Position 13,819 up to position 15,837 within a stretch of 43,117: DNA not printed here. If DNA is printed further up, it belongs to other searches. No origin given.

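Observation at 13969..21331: Nine-gene overlap-coupled operon: an SF1 helicase-type ATPase heads a reduced type IV pilus/pseudopilus module in the core genome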

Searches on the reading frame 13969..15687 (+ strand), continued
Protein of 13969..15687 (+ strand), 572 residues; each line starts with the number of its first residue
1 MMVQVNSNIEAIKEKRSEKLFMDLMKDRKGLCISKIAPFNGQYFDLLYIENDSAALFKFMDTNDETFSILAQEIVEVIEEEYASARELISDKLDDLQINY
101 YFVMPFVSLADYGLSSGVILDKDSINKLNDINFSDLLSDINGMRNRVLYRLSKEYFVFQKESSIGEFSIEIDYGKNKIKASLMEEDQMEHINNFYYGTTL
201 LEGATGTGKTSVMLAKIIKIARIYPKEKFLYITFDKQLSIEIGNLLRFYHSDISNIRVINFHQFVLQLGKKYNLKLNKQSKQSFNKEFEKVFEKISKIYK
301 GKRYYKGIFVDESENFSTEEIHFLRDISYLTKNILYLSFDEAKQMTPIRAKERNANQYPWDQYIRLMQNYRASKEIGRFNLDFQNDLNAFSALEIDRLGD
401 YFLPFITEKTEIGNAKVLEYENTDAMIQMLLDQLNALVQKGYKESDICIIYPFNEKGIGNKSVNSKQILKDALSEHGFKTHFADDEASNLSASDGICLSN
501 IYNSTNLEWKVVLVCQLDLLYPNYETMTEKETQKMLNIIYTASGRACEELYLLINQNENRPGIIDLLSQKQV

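Call 29: predict_structure(alignment_id=A1)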
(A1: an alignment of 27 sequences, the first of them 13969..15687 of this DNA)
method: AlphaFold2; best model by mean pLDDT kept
length: 572 residues; sequences in the alignment: 27
mean_pLDDT: 90.0   pTM: 0.91
mean pLDDT of the five models: 90.0, 89.4, 88.9, 88.9, 88.1
residues with pLDDT >= 90: 400; 70-90: 140; 50-70: 31; < 50: 1
segments of 3 or more residues with pLDDT < 50: none
pLDDT, mean of each block of 10 residues (from residue 1): 80 92 85 93 94 95 90 95 94 92 95 93 84 87 92 94 82 91 93 95 94 97 97 95 95 96 94 82 82 93 94 92 94 95 75 73 94 95 83 58 90 94 95 97 96 84 91 96 91 92 92 92 76 90 95 89 82 46
secondary structure, 60 per line:
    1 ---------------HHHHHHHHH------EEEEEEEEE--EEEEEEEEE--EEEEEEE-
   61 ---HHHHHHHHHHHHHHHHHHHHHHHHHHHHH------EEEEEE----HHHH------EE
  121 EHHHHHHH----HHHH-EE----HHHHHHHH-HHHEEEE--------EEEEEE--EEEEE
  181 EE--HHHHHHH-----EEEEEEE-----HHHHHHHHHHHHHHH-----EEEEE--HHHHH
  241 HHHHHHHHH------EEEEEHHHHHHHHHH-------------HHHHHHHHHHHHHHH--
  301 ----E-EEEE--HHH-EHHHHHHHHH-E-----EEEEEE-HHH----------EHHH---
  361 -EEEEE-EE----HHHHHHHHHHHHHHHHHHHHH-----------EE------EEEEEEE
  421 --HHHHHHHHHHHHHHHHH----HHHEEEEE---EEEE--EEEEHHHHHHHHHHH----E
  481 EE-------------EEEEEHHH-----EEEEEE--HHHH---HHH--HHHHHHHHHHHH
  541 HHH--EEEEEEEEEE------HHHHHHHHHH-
elements in order: H16-24 E31-39 E42-50 E53-59 H64-92 E99-104 H109-112 E119-121 H122-128 H133-136 H144-151 E156-159 E168-173 E176-182 H185-191 E197-203 H209-223 E229-233 H236-249 E256-260 H261-270 H284-298 E307-310 H318-326 E334-339 E362-366 H374-394 E414-420 H423-439 E447-451 E455-458 E461-464 H465-475 E480-482 E496-500 E509-514 H517-520 H529-543 E546-555 H562-571
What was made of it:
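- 13969..15687 (+): hel: a 572-aa protein with a NERD-like (PD-(D/E)xK-fold) N-terminal domain (about residues 1-185) and a compact, divergent UvrD-like SF1 ATPase core. AF2 model with pLDDT 90 (call 29).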

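Call 31: fold_search(model_id=the predicted structure, library=pdb)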
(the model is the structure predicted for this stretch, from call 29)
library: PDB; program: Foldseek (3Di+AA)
matches with E <= 10: 1723; with E <= 0.001: 456
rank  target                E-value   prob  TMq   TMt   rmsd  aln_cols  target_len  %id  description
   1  7zep_A                1.3e-15  1.00  0.41  0.30  19.2       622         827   14  Human SLFN11 E209A dimer (released 2022-09-28)
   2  7zel_A                1.5e-15  1.00  0.41  0.29   5.9       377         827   16  Human SLFN11 dimer apoenzyme (released 2022-09-28)
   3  2is6_B                4.4e-15  1.00  0.49  0.43   8.5       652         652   11  Crystal structure of UvrD-DNA-ADPMgF3 ternary complex (released 2007-01-09)
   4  1pjr                  5.9e-15  1.00  0.50  0.46   9.3       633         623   12  STRUCTURE OF DNA HELICASE (released 1997-12-03)
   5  4c30_F                7.8e-15  1.00  0.48  0.43   8.0       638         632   12  Crystal structure of Deinococcus radiodurans UvrD in complex with DNA, form 2 (released 2013-10-30)
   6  1qhg                  9.8e-15  1.00  0.50  0.47   7.9       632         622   12  STRUCTURE OF DNA HELICASE MUTANT WITH ADPNP (released 1999-07-13)
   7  2is4_A                1.0e-14  1.00  0.49  0.44   9.4       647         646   11  Crystal structure of UvrD-DNA-ADPNP ternary complex (released 2007-01-09)
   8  4c30_I                1.8e-14  1.00  0.51  0.46   6.3       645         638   11  Crystal structure of Deinococcus radiodurans UvrD in complex with DNA, form 2 (released 2013-10-30)
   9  2is4_B                2.6e-14  1.00  0.50  0.45   8.9       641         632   11  Crystal structure of UvrD-DNA-ADPNP ternary complex (released 2007-01-09)
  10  4c30_D                2.6e-14  1.00  0.48  0.44  10.7       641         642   12  Crystal structure of Deinococcus radiodurans UvrD in complex with DNA, form 2 (released 2013-10-30)
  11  4c30_A                3.9e-14  1.00  0.48  0.44   7.7       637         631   11  Crystal structure of Deinococcus radiodurans UvrD in complex with DNA, form 2 (released 2013-10-30)
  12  2is6_A                4.2e-14  1.00  0.43  0.38  10.7       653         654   13  Crystal structure of UvrD-DNA-ADPMgF3 ternary complex (released 2007-01-09)
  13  2is1_B                4.7e-14  1.00  0.48  0.44   9.3       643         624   12  Crystal structure of UvrD-DNA-SO4 complex (released 2007-01-09)
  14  2is2_A                5.3e-14  1.00  0.49  0.44   9.3       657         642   11  Crystal structure of UvrD-DNA binary complex (released 2007-01-09)
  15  2is1_A                5.6e-14  1.00  0.50  0.45   8.1       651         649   11  Crystal structure of UvrD-DNA-SO4 complex (released 2007-01-09)
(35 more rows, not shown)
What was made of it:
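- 13969..15687 (+): Foldseek matches the SLFN11 helicase domain and UvrD/PcrA/Rep at 1e-15, TM about 0.5 (call 31).
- On UvrD/Rep/PcrA-type SF1A helicases: The fold matches (call 31).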

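Call 36: find_homologous_proteins(query=A1, max_evalue=0.001)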
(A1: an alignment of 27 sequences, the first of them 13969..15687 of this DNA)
Query A1 (27 sequences) (572 aa, profile of the alignment): 69 proteins with E <= 0.001 among 8000 candidates.
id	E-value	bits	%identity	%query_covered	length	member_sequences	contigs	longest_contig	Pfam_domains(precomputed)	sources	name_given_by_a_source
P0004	1.9e-248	844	58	99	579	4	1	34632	-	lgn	-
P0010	1.5e-247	841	49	98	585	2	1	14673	PF00580.28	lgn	-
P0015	4.6e-247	839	48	98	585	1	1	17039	PF00580.28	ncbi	ncbi:MAG: UvrD-helicase domain-containing protein [Proteocatella sp.]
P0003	3.0e-246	837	58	100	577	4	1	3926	PF00270.36,PF04851.22,PF00580.28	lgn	-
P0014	2.1e-245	834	49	98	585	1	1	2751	PF00580.28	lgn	-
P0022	3.4e-243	826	46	99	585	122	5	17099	PF00580.28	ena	-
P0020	9.4e-243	825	48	98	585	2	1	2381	PF00580.28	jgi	-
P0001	1.2e-238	811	100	100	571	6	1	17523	PF00580.28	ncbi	-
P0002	1.2e-238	811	71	99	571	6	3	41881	PF00580.28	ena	-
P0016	7.5e-238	809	48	99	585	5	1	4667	PF00580.28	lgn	-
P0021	1.3e-236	805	48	99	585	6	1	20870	PF00580.28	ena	-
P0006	3.1e-236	804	55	100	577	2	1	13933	PF13245.13,PF04851.22,PF00580.28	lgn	-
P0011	3.1e-236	804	49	98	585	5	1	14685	PF00580.28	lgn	-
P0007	5.9e-236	803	56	99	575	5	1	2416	PF04851.22,PF00580.28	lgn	-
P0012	5.5e-235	799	49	98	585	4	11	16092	PF00580.28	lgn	-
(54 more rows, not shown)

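Call 45: search_protein_representatives(alignment_id=A1)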
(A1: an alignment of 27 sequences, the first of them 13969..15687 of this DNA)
Query: 27 sequences, 583 profile positions. Proteins with E-value up to 0.001 (for the whole library): 4997; up to 1e-10: 726; up to 1e-30: 65. The best 150 are listed.
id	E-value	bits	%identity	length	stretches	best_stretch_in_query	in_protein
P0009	1.8e-235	799.3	-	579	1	1-581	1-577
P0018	9.0e-226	767.3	-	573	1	4-580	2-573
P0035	1.4e-217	740.2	-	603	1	2-581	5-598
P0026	4.9e-215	731.8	-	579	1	5-582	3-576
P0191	4.4e-193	659.3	-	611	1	2-580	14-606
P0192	8.3e-187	638.6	-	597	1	6-581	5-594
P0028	1.4e-181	621.3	-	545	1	8-582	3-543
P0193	3.8e-177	606.7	-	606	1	1-580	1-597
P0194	1.0e-172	592.1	-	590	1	1-580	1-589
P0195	1.1e-163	562.3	-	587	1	1-580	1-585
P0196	1.2e-144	499.4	-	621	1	1-578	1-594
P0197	1.7e-139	482.4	-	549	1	7-581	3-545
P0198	1.6e-132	459.4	-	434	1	155-580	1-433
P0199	2.3e-78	280.5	-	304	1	290-580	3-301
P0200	5.9e-70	252.7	-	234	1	7-238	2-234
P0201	1.5e-53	198.6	-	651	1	1-579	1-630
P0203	1.4e-47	178.9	-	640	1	147-576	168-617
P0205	7.8e-47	176.4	-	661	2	149-578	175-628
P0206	5.3e-45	170.3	-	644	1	16-580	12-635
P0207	6.8e-45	170.0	-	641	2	171-575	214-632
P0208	3.5e-43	164.4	-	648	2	138-580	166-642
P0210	8.1e-43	163.2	-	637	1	119-580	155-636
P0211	1.5e-42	162.3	-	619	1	117-580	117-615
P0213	4.8e-42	160.6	-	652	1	146-577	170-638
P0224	8.3e-36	140.0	-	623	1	35-580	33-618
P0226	1.6e-35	139.1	-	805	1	150-571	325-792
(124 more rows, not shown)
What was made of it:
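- Closest known: NERD+UvrD helicases of defence islands. Same: A profile search links the families at 1e-30 to 1e-53 (call 45).
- They drop from 621 to 66 bits in the word-indexed search (calls 36, 45).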

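Call 46: list_cluster_members(proteins=[P0201, P0203, P0205, P0206, P0207, P0208, P0210, P0211, P0224, P0226])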
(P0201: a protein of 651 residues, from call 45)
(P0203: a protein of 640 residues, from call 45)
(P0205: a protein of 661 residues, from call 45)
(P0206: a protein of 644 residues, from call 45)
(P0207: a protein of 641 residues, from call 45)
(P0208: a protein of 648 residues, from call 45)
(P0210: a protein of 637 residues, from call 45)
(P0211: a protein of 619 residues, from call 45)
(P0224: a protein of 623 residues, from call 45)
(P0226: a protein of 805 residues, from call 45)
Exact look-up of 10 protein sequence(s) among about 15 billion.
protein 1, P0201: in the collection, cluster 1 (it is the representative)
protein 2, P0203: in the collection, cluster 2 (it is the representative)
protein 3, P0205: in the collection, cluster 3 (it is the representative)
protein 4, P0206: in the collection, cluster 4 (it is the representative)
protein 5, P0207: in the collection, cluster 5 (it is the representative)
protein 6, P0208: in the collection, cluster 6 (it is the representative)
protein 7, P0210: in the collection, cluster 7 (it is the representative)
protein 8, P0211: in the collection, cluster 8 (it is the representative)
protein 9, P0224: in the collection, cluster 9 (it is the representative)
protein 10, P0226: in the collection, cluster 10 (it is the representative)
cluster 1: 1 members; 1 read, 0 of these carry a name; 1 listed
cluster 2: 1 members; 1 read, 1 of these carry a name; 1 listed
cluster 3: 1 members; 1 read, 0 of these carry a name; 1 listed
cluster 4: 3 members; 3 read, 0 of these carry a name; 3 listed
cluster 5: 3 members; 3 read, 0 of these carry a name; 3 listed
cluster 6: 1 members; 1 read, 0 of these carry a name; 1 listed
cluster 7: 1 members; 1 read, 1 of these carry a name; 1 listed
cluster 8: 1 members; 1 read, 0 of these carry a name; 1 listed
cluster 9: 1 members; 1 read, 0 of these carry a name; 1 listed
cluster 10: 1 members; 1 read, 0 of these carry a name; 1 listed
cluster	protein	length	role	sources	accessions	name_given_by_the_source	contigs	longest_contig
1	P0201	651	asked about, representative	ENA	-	-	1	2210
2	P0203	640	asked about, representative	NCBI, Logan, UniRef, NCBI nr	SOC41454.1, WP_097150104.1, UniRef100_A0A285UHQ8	3'-5' exonuclease [Ureibacillus acetophenoni] | AAA domain-containing protein n=1 Tax=Ureibacillus acetophenoni TaxID=614649 ...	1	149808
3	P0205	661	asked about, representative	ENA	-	-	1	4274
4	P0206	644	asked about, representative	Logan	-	-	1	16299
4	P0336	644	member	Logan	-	-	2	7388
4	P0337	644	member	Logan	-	-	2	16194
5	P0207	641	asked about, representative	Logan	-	-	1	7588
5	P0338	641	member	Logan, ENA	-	-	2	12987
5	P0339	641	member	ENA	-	-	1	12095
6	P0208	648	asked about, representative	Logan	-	-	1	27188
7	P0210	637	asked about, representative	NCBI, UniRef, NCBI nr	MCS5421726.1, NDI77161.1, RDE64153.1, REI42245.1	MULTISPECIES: UvrD-helicase domain-containing protein [Psychrilyobacter] | UvrD-like helicase ATP-binding domain-containing protein n=1 Tax=Psychrilyobacter ...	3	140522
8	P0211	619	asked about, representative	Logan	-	-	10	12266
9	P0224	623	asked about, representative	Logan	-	-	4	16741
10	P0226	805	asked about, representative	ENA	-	-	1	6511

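Call 50: find_related_loci(query=A4, collection=metagenome_contigs, flank=8000)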
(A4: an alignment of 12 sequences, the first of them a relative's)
Query A4 (652 aa) in metagenome_contigs; peptide patterns used: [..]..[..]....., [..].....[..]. (x = any residue, [..] = any of these).
600 stretches matched a pattern (row limit reached: there are more); 195 encode a relative of the query (tblastn E <= 1e-3); the best 80 are kept; 80 distinct loci.
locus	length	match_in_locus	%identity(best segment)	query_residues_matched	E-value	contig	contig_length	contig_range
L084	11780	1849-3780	42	1-640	2e-148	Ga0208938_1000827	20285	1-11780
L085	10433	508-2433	42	1-640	5e-145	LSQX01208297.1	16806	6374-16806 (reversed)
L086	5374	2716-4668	35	1-637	2e-120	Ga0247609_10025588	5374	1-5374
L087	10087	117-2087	35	1-643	2e-119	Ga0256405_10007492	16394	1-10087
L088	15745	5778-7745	36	1-643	3e-117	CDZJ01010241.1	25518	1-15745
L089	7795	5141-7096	36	1-640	7e-117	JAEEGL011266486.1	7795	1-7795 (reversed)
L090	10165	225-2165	36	1-640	2e-116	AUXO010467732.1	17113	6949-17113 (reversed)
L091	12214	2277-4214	35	5-640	3e-116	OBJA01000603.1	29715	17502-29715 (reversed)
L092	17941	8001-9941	36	1-637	6e-116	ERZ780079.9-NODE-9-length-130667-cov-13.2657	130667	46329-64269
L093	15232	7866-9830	36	1-645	2e-115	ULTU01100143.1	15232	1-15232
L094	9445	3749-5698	34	1-637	6e-115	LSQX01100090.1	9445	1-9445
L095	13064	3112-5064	37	1-637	3e-114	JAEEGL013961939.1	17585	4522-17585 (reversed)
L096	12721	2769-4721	36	1-637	3e-114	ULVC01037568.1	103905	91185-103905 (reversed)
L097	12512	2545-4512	35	1-643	3e-114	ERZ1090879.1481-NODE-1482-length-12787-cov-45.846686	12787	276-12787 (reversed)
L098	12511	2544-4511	35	1-643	6e-114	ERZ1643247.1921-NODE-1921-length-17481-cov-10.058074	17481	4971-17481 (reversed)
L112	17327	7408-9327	35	1-641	5e-108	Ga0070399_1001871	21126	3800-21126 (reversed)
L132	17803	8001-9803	29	34-624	1e-59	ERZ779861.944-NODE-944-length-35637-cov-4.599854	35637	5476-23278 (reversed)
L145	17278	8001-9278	33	207-624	1e-57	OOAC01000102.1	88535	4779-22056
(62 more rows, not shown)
